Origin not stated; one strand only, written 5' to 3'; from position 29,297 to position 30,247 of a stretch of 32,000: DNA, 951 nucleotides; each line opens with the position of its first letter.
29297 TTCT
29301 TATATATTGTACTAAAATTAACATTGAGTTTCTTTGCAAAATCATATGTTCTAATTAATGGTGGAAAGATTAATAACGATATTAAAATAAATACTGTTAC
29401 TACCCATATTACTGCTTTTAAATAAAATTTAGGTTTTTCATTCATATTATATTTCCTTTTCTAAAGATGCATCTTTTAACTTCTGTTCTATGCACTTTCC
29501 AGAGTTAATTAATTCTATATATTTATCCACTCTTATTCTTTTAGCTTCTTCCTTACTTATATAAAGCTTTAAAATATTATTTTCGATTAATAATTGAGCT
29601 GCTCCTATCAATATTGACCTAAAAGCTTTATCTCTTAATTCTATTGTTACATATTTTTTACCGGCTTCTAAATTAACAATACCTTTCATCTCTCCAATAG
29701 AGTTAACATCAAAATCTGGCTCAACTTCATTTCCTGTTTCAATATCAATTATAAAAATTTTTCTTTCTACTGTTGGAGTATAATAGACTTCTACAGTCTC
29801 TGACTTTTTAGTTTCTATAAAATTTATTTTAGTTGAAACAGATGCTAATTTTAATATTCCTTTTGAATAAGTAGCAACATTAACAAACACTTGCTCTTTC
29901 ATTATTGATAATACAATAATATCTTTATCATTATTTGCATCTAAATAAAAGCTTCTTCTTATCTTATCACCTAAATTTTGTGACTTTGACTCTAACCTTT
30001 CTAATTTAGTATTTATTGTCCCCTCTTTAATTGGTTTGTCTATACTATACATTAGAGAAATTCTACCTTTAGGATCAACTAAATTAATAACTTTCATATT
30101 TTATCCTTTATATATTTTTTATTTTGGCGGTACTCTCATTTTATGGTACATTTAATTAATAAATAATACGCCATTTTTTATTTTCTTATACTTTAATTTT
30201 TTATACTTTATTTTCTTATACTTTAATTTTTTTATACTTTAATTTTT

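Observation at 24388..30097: Four-gene operon coupling an orphan VirD4/TraG-type ATPase to a membrane-anchored SbcD/SbcC (Mre11/Rad50)-like pair: candidate membrane DNA-surveillance or DNA-processing system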

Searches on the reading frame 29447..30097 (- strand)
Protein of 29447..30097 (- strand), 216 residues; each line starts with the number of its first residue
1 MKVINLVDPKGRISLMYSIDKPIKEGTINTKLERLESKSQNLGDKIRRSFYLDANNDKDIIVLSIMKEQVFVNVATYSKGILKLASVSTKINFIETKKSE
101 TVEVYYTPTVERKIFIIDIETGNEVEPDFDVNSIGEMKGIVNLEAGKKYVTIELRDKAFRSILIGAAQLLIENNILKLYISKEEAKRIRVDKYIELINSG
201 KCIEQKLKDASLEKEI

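Call 3: search_protein_families(library=pfam, proteins=[window:29447-30097:-], max_evalue=0.01)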
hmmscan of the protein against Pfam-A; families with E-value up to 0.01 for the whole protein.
window:29447-30097:- (216 aa): 0 families

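Call 4: search_protein_families(library=ncbifam, proteins=[window:29447-30097:-], max_evalue=0.01)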
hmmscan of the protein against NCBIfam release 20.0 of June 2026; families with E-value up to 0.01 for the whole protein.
window:29447-30097:- (216 aa): 0 families

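Call 5: search_protein_families(library=padloc, proteins=[window:29447-30097:-], max_evalue=0.01)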
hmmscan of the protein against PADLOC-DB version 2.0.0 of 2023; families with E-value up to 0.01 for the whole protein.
window:29447-30097:- (216 aa): 0 families

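Call 31: find_homologous_proteins(query=A1, max_evalue=0.001)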
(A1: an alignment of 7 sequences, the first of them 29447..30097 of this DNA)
Query A1 (7 sequences) (216 aa, profile of the alignment): 4115 proteins with E <= 0.001 among 6828 candidates; the best 120 are listed.
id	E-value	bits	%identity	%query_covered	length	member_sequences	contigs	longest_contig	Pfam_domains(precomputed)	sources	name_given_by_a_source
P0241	2.9e-80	286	31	72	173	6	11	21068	-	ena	-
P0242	2.6e-79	283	32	72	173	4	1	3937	-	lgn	-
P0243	3.0e-79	283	32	72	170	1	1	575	-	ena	-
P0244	3.2e-79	283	29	72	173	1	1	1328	-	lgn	-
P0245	1.1e-78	281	30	72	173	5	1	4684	-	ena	-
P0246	1.3e-78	281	30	72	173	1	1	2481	-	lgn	-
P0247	1.7e-78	280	36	72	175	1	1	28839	-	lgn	-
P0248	2.1e-78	280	30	72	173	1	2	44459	-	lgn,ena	-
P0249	7.3e-78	278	34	72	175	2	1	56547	-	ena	-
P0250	8.7e-78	278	32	73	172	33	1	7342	-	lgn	-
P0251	1.3e-77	278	30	73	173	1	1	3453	-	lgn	-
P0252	1.4e-77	277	30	75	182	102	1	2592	-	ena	-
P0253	1.5e-77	277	31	71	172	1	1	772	-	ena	-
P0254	1.9e-77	277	32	73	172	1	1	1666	-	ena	-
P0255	1.9e-77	277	32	72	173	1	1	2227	-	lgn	-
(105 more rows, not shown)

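Call 36: predict_structure(alignment_id=A4)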
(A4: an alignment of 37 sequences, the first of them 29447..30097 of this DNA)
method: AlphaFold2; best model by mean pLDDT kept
length: 216 residues; sequences in the alignment: 37
mean_pLDDT: 70.8   pTM: 0.65
mean pLDDT of the five models: 70.8, 67.7, 65.6, 62.1, 59.6
residues with pLDDT >= 90: 1; 70-90: 115; 50-70: 89; < 50: 11
segments of 3 or more residues with pLDDT < 50: 22-27
pLDDT, mean of each block of 10 residues (from residue 1): 82 80 46 80 84 78 77 84 78 77 68 70 75 65 82 71 68 58 63 64 56 45
secondary structure, 60 per line:
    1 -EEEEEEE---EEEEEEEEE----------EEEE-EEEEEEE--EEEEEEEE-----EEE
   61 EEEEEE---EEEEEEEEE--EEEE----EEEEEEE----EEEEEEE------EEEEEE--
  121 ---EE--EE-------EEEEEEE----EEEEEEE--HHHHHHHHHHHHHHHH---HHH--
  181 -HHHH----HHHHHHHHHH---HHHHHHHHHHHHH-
elements in order: E2-8 E12-20 E31-34 E36-42 E45-52 E58-66 E70-78 E81-84 E89-95 E100-106 E113-118 E137-143 E148-154 H157-172 H182-185 H190-199 H203-215

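Call 39: fold_search(model_id=the predicted structure, library=pdb)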
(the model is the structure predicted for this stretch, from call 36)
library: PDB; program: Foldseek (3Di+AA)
matches with E <= 10: 803; with E <= 0.001: 0
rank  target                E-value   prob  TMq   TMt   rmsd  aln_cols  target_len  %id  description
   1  7w2g_B                1.4e-02  0.28  0.14  0.15  15.6       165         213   12  An open-like conformation of the sigma-1 receptor from Xenopus laevis complexed with PRE084 by soaking (released 2022-03-16)
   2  7w2e_E                1.4e-02  0.30  0.15  0.14  15.5       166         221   12  An open-like conformation of the sigma-1 receptor from Xenopus laevis (released 2022-03-16)
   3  7ufs_A                1.7e-02  0.33  0.19  0.06  17.0       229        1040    9  Cryo-EM Structure of Bl_Man38B at 3.4 A (released 2022-11-16)
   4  7w2e_K                1.7e-02  0.28  0.15  0.15  15.5       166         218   11  An open-like conformation of the sigma-1 receptor from Xenopus laevis (released 2022-03-16)
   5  7zyc                  1.7e-02  0.20  0.11  0.18  14.1       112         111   13  BeKdgF with Zn (released 2023-06-14)
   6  2y7l_A                2.0e-02  0.57  0.22  0.16  17.4       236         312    7  Structure of N-terminal domain of Candida albicans Als9-2 in complex with human fibrinogen gamma peptide (released 2011-10-05)
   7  5a2a                  2.7e-02  0.77  0.19  0.11   7.5        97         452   13  Crystal Structure of Anoxybacillus Alpha-amylase Provides Insights into a New Glycosyl Hydrolase Subclass (released 2016-03-30)
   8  7zyb                  3.2e-02  0.15  0.11  0.18  14.3       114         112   14  BeKdgF with Ca (released 2023-06-14)
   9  7w2d_G                3.7e-02  0.14  0.13  0.13  16.3       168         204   11  The closed conformation of the sigma-1 receptor from Xenopus laevis complexed with S1RA (released 2022-03-16)
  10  2pfw_A                3.9e-02  0.13  0.11  0.16  14.3       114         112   11  CRYSTAL STRUCTURE OF A RMLC-LIKE CUPIN (SFRI_3105) FROM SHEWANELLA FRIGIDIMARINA NCIMB 400 AT 1.90 A RESOLUTION (released 2007-04-17)
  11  8d5p_B                4.2e-02  0.33  0.17  0.15  15.4       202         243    8  Mouse TCR TG6 (released 2022-09-14)
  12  8rke_A                4.2e-02  0.23  0.17  0.14  15.6       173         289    8  Crystal structure of the complete N-terminal region of human ZP2 (hZP2-N1N2N3) (released 2024-03-13)
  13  2brv                  4.2e-02  0.23  0.18  0.07  19.0       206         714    9  Crystal structure of Streptococcus Pneumoniae Hyaluronate Lyase from 70percent saturated malonate. (released 2006-04-05)
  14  8wue_C                4.2e-02  0.21  0.15  0.15  15.7       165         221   10  The sigma-1 receptor from Xenopus laevis in complex with dehydroepiandrosterone sulfate by soaking (C2 form) (released 2024-07-17)
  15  5a2c_A                4.4e-02  0.66  0.19  0.11   8.1        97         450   12  Crystal Structure of Anoxybacillus Alpha-amylase Provides Insights into a New Glycosyl Hydrolase Subclass (released 2016-03-30)
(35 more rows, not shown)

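Call 71: fold_search(model_id=the predicted structure, library=viral)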
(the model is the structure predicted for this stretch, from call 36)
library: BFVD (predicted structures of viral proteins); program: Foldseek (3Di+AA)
matches with E <= 10: 889; with E <= 0.001: 1
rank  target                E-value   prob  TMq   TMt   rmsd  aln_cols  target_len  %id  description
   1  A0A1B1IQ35            9.4e-04  0.96  0.20  0.19  22.8       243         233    6  (no name in the UniProt tables at hand)
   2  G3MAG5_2              2.9e-03  0.98  0.26  0.09  18.2       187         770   15  Gp424 [Bacillus phage G]
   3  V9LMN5                7.8e-03  0.72  0.25  0.17  24.3       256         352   11  Membrane glycoprotein UL119 [Human cytomegalovirus]
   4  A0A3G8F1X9            8.7e-03  0.96  0.22  0.08  11.1       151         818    9  Tail spike [Pectobacterium phage Arno160]
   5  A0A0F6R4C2            1.1e-02  0.57  0.21  0.18  20.8       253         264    9  A118 [Rat cytomegalovirus ALL-03]
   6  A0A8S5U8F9            1.2e-02  0.30  0.17  0.11  16.9       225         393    8  Clumping factor [Siphoviridae sp. ct9j27]
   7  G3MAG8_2              1.7e-02  0.84  0.26  0.08  15.8       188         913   11  Gp427 [Bacillus phage G]
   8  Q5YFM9                1.7e-02  0.63  0.18  0.13  16.1       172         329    9  Ig-like domain-containing protein [Singapore grouper iridovirus]
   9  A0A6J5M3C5            2.1e-02  0.63  0.22  0.09  13.2       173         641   12  Pectate lyase superfamily protein [uncultured Caudovirales phage]
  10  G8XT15                2.3e-02  0.60  0.23  0.19  24.4       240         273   10  Membrane glycoprotein UL119 [Saimiriine betaherpesvirus 4]
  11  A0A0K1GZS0            2.5e-02  0.16  0.12  0.10  15.5       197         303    9  Protein UL14 [Cynomolgus macaque cytomegalovirus strain Mauritius]
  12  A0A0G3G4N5            2.8e-02  0.16  0.15  0.11  20.6       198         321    8  Interleukin-1-binding protein [Raccoon poxvirus]
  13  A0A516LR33            3.3e-02  0.69  0.19  0.09  11.5       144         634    6  (no name in the UniProt tables at hand)
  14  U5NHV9                3.5e-02  0.77  0.31  0.24   9.6       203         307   12  ORF9 [turkey adenovirus 5]
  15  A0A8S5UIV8            3.6e-02  0.23  0.16  0.08  16.5       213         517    9  Uncharacterized protein [Myoviridae sp. ctu2j3]
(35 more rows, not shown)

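Call 89: search_protein_representatives(alignment_id=A4)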
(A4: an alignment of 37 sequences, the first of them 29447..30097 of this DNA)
Query: 37 sequences, 174 profile positions. Proteins with E-value up to 0.001 (for the whole library): 377; up to 1e-10: 219; up to 1e-30: 38. The best 150 are listed.
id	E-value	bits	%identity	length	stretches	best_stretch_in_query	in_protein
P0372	4.3e-83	293.7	-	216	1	1-160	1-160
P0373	2.1e-76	271.9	-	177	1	1-173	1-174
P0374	5.0e-63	228.4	-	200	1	29-171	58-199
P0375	1.3e-56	207.5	-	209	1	7-153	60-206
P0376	8.1e-56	204.9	-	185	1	1-124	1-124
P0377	3.9e-53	196.2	-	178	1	2-173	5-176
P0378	1.1e-52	194.7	-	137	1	68-171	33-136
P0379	1.2e-50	188.1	-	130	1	12-141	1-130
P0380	1.5e-49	184.5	-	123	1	1-124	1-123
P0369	6.2e-47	176.0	-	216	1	6-172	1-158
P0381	8.4e-47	175.5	-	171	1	4-171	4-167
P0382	2.3e-46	174.2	-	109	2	109-172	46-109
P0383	4.8e-46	173.1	-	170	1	1-170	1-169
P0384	6.5e-45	169.4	-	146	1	1-116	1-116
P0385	1.1e-42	162.2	-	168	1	1-169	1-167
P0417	9.9e-28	113.5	-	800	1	6-169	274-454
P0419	9.1e-27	110.3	-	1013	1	3-173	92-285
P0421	9.3e-26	107.0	-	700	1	4-171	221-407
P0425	2.9e-25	105.4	-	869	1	5-171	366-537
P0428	1.4e-24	103.2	-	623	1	4-171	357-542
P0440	1.6e-21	93.2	-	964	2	3-116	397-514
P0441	2.2e-21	92.8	-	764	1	4-172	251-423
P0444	5.4e-21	91.5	-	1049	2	3-103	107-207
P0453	2.7e-20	89.2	-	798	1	5-172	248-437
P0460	2.3e-19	86.2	-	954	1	5-173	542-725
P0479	3.1e-18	82.6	-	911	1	2-171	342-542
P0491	1.8e-17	80.1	-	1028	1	5-169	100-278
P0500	1.3e-16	77.2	-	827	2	4-119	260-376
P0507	2.7e-16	76.2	-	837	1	4-173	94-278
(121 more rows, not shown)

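Call 90: search_protein_families(library=pfam, proteins=[P0417, P0419, P0421, P0425, P0428, P0441, P0444, P0460, P0479, P0453], max_evalue=0.001)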
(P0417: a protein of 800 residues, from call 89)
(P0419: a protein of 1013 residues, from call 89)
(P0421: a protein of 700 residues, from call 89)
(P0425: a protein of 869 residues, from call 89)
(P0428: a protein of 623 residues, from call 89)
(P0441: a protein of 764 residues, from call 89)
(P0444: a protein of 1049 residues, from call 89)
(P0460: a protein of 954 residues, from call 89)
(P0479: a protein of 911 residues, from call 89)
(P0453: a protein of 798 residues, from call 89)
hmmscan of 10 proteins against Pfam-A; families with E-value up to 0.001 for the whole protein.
P0417 (800 aa): 2 families
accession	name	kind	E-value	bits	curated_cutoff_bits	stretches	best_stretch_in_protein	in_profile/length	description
PF08238.18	Sel1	-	5.2e-49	163.4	30.7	3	608-642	2-36/36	Sel1 repeat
PF23310.1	TPR_27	-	0.00011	22.2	27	0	526-591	18-81/110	Plant tetratrico peptide repeats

P0419 (1013 aa): 1 family
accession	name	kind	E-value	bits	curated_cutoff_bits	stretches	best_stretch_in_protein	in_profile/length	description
PF08238.18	Sel1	-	2.1e-17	63.3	30.7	0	594-625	2-33/36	Sel1 repeat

P0421 (700 aa): 2 families
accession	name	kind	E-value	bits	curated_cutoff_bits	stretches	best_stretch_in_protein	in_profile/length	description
PF13676.11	TIR_2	-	5.3e-17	62.9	28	1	5-113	1-109/122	TIR domain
PF01582.25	TIR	-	1.4e-08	35.2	21.3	1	6-79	5-80/179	TIR domain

P0425 (869 aa): 1 family
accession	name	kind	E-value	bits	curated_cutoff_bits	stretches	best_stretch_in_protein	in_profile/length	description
PF08238.18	Sel1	-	1.1e-16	61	30.7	1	830-862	3-35/36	Sel1 repeat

P0428 (623 aa): 1 family
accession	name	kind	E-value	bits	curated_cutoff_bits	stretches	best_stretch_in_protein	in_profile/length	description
PF08238.18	Sel1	-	5.8e-10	39.8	30.7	1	552-585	4-36/36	Sel1 repeat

P0441 (764 aa): 5 families
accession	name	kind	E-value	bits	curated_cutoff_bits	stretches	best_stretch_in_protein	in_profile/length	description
PF08238.18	Sel1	-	2e-46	155.2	30.7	4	502-533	2-33/36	Sel1 repeat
PF00515.34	TPR_1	-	1.5e-05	25.1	27.8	1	539-564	2-27/34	Tetratricopeptide repeat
PF13424.12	TPR_12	-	0.00019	22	30.1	0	528-561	33-68/77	Tetratricopeptide repeat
PF02721.21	DUF223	-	0.00027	21.7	24.6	0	77-149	21-91/104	Domain of unknown function DUF223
PF13181.12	TPR_8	-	0.00079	19.8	25.7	1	539-561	2-24/34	Tetratricopeptide repeat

P0444 (1049 aa): 1 family
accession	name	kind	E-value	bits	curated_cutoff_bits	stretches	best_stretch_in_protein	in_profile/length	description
PF08238.18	Sel1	-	7.5e-21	74.2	30.7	2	677-709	4-36/36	Sel1 repeat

P0460 (954 aa): 2 families
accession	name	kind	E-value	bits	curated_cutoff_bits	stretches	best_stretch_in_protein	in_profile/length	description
PF00069.31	Pkinase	-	2.3e-11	44.1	31.7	1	117-294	66-252/263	Protein kinase domain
PF08238.18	Sel1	-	2.6e-07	31.4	30.7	0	905-936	3-34/36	Sel1 repeat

P0479 (911 aa): 1 family
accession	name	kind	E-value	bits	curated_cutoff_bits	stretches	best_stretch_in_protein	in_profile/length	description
PF08238.18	Sel1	-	3.9e-32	109.9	30.7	2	868-899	5-36/36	Sel1 repeat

P0453 (798 aa): 2 families
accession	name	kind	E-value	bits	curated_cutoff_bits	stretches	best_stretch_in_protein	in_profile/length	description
PF08238.18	Sel1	-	3.5e-22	78.4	30.7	2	754-785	5-36/36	Sel1 repeat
PF13676.11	TIR_2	-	5.6e-18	66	28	1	15-104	1-94/122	TIR domain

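Call 91: search_protein_families(library=padloc, proteins=[P0421, P0453, P0417, P0460, P0419, P0444], max_evalue=0.001)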
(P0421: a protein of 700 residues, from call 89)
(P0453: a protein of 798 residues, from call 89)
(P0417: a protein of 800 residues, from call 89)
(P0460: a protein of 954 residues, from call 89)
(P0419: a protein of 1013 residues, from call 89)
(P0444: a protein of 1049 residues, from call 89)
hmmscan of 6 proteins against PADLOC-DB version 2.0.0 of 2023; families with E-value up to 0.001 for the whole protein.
P0421 (700 aa): 4 families
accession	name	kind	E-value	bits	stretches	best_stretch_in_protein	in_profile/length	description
PDLC00436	ThsB1|ThsB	-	4.5e-07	27.6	1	4-88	37-126/183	TIR-like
PDLC02012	SAVED5--SAVED_TIR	-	5.7e-05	20.4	1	4-76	15-88/404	-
PDLC00426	ThsB1|ThsB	-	9.5e-05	19.8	1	4-90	239-332/352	TIR-like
PDLC00419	ThsB1|ThsB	-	0.00019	19.3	1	3-81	28-110/165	TIR-like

P0453 (798 aa): 3 families
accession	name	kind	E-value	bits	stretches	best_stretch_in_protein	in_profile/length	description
PDLC05062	PDC-S66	-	5.5e-06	24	1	15-66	151-204/282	-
PDLC00425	ThsB1|ThsB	-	4.7e-05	20.7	1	15-99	254-345/389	TIR-like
PDLC02012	SAVED5--SAVED_TIR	-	0.00031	17.9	1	14-45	15-46/404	-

P0417 (800 aa): 0 families

P0460 (954 aa): 27 families (the best 25 are shown)
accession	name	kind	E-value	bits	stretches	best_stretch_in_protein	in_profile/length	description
PDLC04060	PD-T4-6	-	4.7e-15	53.5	1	117-338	76-300/486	-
PDLC04047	PD-T4-6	-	1.8e-14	51.6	1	114-329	76-292/327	-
PDLC04054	PD-T4-6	-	2.5e-13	48.2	1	123-305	85-271/347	-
PDLC04053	PD-T4-6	-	2.7e-13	48.1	1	119-315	79-279/311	-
PDLC04042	PD-T4-6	-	5.6e-13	47.2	1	120-309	80-274/292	-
PDLC04057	PD-T4-6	-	3.2e-12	44.2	1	121-327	80-290/443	-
PDLC03921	MkoA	-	1.1e-11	41.2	1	109-319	279-486/1607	-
PDLC04044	PD-T4-6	-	1.3e-10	39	1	121-359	110-339/372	-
PDLC04048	PD-T4-6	-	1.6e-10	38.9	1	97-306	58-271/354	-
PDLC04045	PD-T4-6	-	2.5e-10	37.8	1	127-337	117-328/350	-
PDLC04049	PD-T4-6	-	5.6e-10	36.6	1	120-342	85-319/442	-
PDLC04043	PD-T4-6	-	1.6e-09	35.4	1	152-311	122-281/452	-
PDLC04051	PD-T4-6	-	5.5e-09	33.5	1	152-332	144-316/476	-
PDLC04063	PD-T4-6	-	7.8e-09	32.8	1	123-311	93-290/564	-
PDLC04064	PD-T4-6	-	2.9e-08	31.1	1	117-308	88-281/369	-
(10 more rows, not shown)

P0419 (1013 aa): 0 families

P0444 (1049 aa): 0 families

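Call 94: list_cluster_members(proteins=[P0421, P0453, P0460, P0428, P0491, P0507, P0417, P0440, P0500, P0089])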
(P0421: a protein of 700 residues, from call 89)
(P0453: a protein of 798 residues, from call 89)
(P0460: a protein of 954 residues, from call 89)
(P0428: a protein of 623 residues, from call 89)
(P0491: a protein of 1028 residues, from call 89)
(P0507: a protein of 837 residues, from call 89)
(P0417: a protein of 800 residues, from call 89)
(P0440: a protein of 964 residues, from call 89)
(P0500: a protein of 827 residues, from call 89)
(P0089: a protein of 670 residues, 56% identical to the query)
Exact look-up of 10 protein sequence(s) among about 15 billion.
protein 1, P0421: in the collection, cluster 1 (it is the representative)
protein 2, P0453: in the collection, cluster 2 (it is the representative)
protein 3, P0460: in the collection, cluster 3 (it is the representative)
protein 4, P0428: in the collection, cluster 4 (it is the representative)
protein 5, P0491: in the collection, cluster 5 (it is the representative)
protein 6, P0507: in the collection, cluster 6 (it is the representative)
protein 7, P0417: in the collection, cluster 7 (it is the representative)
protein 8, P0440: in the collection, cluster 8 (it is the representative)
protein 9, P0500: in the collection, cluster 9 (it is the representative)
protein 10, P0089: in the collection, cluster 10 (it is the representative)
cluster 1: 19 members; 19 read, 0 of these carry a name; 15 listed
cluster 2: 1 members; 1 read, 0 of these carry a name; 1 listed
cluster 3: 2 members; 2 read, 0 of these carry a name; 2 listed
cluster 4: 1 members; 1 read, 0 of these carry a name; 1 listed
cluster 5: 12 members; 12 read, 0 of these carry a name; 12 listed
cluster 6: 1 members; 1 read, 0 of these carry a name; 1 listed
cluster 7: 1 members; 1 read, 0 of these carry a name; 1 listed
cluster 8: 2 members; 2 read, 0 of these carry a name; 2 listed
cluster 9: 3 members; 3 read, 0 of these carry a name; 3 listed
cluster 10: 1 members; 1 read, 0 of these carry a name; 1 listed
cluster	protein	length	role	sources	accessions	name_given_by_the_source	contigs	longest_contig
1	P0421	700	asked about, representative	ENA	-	-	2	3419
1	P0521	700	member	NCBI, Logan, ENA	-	-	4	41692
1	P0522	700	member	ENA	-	-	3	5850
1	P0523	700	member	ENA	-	-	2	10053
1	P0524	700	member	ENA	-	-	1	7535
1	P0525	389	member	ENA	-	-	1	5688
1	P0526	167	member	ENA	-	-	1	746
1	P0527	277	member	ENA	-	-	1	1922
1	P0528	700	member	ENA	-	-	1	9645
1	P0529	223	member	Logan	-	-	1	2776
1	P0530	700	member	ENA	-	-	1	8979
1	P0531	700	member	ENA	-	-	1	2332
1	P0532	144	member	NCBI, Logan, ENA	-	-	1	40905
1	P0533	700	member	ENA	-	-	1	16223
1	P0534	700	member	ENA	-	-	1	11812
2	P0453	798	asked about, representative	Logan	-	-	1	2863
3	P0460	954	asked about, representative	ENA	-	-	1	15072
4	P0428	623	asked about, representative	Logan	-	-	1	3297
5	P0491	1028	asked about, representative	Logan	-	-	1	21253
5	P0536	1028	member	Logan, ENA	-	-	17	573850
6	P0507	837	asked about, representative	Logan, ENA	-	-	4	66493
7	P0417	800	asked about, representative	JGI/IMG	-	-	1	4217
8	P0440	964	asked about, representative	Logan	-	-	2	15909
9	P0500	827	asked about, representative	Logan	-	-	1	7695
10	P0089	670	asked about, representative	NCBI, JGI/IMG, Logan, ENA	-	-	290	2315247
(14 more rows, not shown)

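Call 95: find_encoding_contigs(protein=P0521, flank=8000, max_places=1)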
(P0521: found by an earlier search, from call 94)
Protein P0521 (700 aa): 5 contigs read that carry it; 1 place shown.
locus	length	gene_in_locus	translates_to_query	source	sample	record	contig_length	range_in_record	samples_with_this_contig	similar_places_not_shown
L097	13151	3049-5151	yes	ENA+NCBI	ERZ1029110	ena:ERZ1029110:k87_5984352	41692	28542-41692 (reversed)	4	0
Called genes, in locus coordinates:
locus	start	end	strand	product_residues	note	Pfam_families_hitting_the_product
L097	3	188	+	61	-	?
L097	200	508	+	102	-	-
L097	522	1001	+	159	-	-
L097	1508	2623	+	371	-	PF00091:Tubulin (weak), PF13676:TIR_2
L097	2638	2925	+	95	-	PF02026:RyR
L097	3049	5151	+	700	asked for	PF01582:TIR, PF13676:TIR_2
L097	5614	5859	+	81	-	-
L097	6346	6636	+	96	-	-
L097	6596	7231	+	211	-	PF02163:Peptidase_M50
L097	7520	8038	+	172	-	PF00160:Pro_isomerase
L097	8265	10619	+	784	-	-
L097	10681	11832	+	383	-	-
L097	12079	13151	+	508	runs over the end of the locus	PF13522:GATase_6, PF13537:GATase_7, PF00733:Asn_synthase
